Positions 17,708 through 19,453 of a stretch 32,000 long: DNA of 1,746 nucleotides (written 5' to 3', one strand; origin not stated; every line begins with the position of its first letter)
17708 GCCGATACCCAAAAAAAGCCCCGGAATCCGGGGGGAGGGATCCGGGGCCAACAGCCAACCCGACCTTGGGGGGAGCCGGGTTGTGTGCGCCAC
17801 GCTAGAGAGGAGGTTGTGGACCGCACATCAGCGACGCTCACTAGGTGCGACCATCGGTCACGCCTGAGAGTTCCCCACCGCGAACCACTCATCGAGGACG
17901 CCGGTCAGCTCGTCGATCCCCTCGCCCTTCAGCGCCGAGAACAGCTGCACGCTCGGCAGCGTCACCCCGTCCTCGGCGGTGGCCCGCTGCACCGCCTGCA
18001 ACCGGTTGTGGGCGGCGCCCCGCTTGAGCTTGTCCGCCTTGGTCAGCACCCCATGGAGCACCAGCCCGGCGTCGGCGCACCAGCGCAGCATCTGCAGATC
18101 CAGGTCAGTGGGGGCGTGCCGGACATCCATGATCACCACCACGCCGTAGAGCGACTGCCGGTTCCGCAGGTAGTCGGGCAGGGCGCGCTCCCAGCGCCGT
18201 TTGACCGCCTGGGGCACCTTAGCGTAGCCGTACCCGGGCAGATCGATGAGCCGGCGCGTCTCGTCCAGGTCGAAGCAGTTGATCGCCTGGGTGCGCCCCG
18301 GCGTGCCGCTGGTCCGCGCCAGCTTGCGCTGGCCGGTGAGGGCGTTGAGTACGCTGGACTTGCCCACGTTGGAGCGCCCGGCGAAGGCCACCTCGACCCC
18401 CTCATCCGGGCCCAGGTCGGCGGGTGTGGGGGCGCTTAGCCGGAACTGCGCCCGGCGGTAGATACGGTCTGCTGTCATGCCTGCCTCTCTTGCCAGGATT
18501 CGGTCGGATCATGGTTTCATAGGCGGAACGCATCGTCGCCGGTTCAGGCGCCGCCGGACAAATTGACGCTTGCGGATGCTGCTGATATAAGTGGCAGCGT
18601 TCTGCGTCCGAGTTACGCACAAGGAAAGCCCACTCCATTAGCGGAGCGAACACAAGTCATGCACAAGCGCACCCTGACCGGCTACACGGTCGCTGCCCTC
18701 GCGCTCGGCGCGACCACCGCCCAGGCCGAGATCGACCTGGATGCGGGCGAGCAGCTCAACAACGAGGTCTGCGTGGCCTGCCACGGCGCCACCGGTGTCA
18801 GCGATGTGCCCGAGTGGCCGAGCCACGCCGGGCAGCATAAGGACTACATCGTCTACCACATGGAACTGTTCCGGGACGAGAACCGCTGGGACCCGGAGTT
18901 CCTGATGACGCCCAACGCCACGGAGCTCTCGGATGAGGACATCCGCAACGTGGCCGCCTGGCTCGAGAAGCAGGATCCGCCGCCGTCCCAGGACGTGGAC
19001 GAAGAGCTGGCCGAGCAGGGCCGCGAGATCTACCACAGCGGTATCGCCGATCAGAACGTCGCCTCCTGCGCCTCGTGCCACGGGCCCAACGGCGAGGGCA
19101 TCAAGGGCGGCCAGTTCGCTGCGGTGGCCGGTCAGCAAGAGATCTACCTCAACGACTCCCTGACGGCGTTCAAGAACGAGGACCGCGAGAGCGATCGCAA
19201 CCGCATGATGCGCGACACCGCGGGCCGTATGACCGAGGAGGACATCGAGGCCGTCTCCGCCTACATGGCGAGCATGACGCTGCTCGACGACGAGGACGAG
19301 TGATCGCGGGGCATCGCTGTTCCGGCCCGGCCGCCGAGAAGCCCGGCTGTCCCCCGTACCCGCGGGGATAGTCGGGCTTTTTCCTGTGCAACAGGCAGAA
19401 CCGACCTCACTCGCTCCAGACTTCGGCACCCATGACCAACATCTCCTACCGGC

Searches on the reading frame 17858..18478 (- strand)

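Call 6: search_protein_families(library=pfam, proteins=[window:17858-18478:-], max_evalue=0.01)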
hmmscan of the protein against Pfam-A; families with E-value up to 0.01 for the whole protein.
window:17858-18478:- (206 aa): 5 families
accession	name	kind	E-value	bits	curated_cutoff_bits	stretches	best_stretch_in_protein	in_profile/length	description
PF01926.29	MMR_HSR1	-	8.7e-17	61.7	21.9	1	29-135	1-101/113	50S ribosome-binding GTPase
PF02421.24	FeoB_N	-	9.3e-08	32.2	27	1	29-191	2-152/156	Ferrous iron transport protein B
PF03193.22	RsgA_GTPase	-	1.4e-06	28.7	30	1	30-82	109-167/174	RsgA GTPase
PF00350.29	Dynamin_N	-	3.3e-05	24.4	27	1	30-58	1-29/168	Dynamin family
PF00009.33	GTP_EFTU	-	0.0018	18.3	26.5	0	110-199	93-186/188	Elongation factor Tu GTP binding domain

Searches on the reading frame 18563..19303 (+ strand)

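Call 6: search_protein_families(library=pfam, proteins=[window:18563-19303:+], max_evalue=0.01)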
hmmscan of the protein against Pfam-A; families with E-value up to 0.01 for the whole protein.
window:18563-19303:+ (246 aa): 5 families
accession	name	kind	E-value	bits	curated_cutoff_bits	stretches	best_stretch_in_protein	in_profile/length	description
PF00034.26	Cytochrom_C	-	4.3e-21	76.5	21.3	2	167-238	10-89/90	Cytochrome c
PF13442.11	Cytochrome_CBB3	-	1e-14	55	27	2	59-134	3-68/68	Cytochrome C oxidase, cbb3-type, subunit III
PF22113.1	Mtrc-MtrF_II-IV_dom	-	0.00042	20.3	30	0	56-82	148-171/176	Outer membrane cytochrome MtrC/MtrF-like, domains II/IV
PF09699.15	Paired_CXXCH_1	-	0.0072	16.4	20.6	0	167-178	7-18/41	Doubled CXXCH motif (Paired_CXXCH_1)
PF09086.16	DUF1924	-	0.0075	17.1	22.5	0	149-176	7-36/96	Domain of unknown function (DUF1924)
